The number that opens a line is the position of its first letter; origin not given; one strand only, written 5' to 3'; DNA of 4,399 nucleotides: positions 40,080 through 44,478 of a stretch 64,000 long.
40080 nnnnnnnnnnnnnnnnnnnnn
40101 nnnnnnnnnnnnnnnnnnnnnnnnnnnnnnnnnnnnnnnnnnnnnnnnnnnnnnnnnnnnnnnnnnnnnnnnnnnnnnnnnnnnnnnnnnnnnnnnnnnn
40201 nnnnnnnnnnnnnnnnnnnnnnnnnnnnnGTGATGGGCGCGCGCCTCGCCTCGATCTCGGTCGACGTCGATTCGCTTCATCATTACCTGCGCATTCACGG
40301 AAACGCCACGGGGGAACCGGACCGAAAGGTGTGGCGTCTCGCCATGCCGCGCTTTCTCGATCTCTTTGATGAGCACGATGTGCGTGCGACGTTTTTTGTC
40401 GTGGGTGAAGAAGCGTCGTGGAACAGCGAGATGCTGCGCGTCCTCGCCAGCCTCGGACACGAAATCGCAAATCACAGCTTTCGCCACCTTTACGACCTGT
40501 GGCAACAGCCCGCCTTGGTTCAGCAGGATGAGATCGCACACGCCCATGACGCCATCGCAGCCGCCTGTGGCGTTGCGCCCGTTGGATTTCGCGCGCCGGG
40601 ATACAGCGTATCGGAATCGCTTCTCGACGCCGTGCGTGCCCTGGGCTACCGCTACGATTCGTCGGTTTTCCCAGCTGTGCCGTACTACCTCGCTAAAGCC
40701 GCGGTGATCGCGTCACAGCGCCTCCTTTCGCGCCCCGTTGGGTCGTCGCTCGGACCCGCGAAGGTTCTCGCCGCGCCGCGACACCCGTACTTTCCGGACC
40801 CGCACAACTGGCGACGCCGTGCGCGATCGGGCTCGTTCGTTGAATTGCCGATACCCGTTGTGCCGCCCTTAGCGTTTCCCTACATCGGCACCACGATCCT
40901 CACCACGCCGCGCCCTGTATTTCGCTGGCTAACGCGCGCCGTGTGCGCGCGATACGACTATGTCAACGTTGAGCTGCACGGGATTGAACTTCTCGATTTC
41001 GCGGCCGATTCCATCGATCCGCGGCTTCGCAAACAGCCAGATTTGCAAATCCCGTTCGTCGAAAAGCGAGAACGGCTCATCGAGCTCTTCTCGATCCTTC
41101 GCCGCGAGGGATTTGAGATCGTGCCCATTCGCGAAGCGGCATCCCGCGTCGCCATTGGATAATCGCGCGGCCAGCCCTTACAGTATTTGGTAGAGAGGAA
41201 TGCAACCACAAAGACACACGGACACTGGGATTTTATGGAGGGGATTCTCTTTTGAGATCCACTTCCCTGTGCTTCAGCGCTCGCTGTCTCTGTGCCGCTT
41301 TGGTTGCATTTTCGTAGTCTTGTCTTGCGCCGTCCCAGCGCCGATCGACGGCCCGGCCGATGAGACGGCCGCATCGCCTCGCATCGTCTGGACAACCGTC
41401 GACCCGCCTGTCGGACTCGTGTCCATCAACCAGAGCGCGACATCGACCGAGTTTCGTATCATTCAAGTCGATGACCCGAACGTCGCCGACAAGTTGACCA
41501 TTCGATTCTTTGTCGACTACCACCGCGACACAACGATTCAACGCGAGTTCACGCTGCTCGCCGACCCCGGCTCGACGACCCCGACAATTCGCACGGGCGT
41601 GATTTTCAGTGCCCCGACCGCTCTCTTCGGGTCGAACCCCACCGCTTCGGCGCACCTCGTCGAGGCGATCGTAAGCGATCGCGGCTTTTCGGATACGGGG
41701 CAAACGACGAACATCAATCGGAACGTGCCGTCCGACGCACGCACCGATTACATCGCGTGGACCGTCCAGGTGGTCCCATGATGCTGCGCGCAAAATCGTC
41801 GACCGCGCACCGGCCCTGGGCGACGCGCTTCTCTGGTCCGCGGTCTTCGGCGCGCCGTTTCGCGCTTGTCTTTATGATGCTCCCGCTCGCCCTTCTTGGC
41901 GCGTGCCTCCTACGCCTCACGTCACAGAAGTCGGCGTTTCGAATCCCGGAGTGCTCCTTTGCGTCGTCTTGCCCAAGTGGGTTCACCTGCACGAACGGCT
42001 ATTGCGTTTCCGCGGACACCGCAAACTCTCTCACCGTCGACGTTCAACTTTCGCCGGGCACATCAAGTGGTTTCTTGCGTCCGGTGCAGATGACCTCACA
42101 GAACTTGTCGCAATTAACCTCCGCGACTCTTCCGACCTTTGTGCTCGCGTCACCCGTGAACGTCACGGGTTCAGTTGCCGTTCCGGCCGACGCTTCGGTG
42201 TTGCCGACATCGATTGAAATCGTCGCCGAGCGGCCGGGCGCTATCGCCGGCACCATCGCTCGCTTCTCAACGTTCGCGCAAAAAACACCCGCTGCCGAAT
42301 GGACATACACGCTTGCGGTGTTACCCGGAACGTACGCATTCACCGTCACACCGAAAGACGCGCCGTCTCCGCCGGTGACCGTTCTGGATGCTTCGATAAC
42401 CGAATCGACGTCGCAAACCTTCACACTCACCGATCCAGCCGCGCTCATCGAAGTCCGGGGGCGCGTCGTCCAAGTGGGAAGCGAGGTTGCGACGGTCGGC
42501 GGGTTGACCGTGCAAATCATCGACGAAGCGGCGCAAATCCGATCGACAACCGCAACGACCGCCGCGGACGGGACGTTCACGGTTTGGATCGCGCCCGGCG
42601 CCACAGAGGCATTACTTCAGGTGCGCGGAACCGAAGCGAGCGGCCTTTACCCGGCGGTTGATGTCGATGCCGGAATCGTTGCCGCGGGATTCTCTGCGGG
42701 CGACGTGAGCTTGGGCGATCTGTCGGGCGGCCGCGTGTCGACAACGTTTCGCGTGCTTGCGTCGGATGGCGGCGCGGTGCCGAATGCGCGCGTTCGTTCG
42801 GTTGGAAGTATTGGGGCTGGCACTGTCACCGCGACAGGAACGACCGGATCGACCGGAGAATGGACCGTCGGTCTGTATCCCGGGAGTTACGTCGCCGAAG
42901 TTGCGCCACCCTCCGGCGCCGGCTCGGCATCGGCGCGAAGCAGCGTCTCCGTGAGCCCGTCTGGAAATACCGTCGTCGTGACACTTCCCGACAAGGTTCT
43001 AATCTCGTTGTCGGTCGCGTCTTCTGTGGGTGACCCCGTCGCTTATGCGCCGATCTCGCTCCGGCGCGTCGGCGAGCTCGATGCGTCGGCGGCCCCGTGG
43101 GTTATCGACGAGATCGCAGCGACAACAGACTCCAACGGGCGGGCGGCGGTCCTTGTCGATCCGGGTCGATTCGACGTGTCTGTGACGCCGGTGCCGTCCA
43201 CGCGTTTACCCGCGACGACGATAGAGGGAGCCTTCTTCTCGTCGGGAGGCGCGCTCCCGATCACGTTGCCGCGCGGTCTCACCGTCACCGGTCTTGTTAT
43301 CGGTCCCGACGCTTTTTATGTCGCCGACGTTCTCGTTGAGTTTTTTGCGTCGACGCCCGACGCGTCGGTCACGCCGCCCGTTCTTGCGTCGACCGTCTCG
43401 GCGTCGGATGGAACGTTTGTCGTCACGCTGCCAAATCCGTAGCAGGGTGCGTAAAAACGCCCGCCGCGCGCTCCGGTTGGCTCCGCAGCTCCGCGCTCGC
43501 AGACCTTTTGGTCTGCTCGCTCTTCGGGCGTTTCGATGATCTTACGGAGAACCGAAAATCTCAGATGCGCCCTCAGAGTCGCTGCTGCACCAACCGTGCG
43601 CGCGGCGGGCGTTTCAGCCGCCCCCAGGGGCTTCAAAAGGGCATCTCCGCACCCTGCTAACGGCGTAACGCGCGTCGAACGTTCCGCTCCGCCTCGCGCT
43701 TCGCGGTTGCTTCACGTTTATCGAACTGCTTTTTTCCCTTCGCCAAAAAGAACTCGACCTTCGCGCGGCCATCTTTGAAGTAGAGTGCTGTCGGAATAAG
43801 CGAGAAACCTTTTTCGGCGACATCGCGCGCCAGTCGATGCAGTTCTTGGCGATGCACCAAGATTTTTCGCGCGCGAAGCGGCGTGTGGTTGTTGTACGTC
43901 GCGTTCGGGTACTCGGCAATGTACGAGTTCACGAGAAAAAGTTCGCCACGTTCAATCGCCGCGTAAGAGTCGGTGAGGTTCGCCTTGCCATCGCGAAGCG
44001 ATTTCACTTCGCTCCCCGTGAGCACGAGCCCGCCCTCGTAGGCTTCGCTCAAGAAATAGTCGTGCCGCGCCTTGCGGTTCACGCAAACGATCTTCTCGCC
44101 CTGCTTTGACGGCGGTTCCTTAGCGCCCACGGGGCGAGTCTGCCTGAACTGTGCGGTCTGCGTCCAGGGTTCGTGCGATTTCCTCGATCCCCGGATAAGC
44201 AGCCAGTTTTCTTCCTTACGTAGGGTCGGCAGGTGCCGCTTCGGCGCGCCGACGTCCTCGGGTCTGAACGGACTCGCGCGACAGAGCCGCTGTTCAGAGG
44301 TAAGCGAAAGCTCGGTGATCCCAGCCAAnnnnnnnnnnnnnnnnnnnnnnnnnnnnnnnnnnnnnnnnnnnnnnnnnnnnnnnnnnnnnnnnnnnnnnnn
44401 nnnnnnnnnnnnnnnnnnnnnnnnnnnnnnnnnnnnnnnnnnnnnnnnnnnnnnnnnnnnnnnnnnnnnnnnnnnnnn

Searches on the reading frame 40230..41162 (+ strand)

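Call 55: search_protein_families(library=pfam, proteins=[window:40230-41162:+], max_evalue=0.0001)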
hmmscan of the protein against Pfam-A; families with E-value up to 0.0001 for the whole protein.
window:40230-41162:+ (310 aa): 2 families
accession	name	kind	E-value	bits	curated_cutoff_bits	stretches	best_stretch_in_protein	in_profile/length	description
PF01522.26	Polysacc_deac_1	-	2.6e-21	76.3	23.1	1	38-142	20-123/124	Polysaccharide deacetylase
PF10096.14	DUF2334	-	2.8e-05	24.2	26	1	67-144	57-146/203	Uncharacterized protein conserved in bacteria (DUF2334)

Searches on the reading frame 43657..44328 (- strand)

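Call 55: search_protein_families(library=pfam, proteins=[window:43657-44328:-], max_evalue=0.0001)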
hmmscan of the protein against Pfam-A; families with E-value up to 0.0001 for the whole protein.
window:43657-44328:- (223 aa): 1 family
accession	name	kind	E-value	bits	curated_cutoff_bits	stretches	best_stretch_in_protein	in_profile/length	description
PF01668.23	SmpB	-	5.7e-55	185.6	27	1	82-222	2-142/143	SmpB protein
